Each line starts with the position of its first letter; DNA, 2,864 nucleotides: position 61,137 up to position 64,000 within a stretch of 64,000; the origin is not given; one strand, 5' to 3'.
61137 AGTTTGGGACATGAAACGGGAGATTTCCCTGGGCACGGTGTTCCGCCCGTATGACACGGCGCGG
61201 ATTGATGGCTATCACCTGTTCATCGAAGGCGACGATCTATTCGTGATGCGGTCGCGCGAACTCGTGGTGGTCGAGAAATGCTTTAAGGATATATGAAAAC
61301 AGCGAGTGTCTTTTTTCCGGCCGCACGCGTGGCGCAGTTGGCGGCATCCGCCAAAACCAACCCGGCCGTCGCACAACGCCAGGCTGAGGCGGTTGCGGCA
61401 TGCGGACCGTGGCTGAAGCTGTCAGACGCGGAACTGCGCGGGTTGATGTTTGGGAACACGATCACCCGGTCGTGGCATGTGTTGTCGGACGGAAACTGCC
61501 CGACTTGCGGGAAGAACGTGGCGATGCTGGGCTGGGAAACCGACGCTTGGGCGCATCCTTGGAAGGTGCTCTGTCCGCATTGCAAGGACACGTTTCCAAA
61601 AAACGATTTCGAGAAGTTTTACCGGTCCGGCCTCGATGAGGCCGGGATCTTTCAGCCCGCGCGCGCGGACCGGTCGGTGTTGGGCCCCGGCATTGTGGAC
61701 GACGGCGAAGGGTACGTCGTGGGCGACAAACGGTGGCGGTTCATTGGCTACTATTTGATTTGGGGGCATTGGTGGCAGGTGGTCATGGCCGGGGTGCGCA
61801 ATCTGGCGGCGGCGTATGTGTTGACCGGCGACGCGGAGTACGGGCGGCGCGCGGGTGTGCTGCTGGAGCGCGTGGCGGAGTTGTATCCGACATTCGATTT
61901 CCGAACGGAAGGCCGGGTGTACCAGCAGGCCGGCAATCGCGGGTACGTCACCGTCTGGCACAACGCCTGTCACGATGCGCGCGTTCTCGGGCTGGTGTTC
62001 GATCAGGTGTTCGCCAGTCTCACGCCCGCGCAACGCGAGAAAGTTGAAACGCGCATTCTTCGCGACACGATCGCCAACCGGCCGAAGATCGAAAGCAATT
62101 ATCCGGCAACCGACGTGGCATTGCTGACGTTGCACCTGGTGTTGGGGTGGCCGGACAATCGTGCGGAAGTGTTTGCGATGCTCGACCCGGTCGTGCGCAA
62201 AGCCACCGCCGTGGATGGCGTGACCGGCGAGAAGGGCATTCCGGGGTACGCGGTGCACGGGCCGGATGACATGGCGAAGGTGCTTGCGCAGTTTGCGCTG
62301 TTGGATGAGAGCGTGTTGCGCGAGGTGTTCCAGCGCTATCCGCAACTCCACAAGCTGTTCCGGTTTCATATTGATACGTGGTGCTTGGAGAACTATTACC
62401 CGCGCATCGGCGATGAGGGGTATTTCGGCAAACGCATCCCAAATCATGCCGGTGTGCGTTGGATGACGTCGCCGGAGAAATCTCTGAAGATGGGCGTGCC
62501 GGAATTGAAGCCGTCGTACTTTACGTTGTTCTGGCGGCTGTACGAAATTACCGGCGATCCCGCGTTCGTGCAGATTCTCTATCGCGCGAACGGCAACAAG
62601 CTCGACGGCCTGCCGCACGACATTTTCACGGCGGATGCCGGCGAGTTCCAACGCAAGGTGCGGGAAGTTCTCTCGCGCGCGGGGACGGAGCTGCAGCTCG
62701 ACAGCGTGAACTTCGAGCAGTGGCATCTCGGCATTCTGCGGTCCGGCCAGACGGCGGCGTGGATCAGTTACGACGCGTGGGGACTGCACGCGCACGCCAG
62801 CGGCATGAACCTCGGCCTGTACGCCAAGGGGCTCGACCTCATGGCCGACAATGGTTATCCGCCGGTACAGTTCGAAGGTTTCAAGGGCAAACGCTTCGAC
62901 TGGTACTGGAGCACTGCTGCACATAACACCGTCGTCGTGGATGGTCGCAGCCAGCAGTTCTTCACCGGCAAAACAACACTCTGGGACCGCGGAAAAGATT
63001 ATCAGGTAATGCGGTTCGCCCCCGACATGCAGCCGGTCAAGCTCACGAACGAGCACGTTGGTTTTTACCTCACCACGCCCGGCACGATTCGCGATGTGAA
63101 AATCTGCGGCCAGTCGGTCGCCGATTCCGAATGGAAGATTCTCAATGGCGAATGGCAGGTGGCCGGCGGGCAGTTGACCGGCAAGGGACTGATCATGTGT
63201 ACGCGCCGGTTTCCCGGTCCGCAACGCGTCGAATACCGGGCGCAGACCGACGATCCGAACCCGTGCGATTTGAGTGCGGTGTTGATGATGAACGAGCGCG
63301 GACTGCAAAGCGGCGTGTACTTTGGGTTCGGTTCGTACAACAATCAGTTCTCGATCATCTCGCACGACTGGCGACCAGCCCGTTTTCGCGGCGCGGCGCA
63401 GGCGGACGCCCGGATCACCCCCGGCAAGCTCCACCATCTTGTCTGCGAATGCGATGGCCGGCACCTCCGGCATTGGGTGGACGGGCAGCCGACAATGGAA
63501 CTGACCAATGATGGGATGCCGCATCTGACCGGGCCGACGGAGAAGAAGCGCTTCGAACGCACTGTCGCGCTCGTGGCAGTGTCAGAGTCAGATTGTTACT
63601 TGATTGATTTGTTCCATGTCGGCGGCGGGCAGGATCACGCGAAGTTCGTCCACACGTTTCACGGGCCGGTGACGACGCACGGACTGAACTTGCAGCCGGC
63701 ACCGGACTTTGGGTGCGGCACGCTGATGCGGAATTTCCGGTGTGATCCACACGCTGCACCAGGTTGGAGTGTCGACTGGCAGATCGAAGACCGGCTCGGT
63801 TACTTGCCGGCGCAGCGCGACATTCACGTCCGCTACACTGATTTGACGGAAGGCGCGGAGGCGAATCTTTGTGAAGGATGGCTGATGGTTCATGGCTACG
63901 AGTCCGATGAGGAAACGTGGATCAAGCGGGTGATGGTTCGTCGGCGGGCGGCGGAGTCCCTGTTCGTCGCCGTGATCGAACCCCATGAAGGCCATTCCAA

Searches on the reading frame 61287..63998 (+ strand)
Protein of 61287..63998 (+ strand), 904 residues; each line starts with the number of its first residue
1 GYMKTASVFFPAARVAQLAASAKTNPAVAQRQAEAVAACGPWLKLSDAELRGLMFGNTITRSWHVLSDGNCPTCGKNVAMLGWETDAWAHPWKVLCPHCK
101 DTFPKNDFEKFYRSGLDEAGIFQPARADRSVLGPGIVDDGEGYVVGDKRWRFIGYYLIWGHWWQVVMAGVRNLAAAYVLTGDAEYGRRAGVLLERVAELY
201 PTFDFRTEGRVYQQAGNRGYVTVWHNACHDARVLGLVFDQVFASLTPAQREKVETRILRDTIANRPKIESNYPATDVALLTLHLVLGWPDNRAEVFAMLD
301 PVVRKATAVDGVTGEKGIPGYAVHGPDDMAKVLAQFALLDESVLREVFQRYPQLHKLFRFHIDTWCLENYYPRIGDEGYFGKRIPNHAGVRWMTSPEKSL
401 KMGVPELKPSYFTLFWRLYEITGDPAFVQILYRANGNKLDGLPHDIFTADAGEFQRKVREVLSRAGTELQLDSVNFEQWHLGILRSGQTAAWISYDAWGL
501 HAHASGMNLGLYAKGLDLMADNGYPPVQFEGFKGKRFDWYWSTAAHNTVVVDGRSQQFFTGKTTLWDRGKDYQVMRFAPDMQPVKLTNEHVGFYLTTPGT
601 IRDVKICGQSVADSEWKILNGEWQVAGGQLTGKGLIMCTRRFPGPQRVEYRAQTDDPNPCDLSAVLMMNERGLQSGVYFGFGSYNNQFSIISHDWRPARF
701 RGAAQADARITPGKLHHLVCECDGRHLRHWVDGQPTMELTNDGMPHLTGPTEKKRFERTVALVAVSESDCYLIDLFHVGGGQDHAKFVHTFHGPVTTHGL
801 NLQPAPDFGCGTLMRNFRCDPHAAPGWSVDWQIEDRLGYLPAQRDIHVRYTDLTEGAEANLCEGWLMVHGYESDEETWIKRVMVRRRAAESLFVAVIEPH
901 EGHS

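Call 15: search_protein_families(library=pfam, proteins=[window:61287-63998:+])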
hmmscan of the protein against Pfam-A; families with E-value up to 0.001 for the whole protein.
window:61287-63998:+ (904 aa): 1 family
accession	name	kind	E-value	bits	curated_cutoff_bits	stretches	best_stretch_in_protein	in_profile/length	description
PF07940.18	Hepar_II_III_C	-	5.8e-12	46.1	24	1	472-593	5-124/237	Heparinase II/III-like, C-terminal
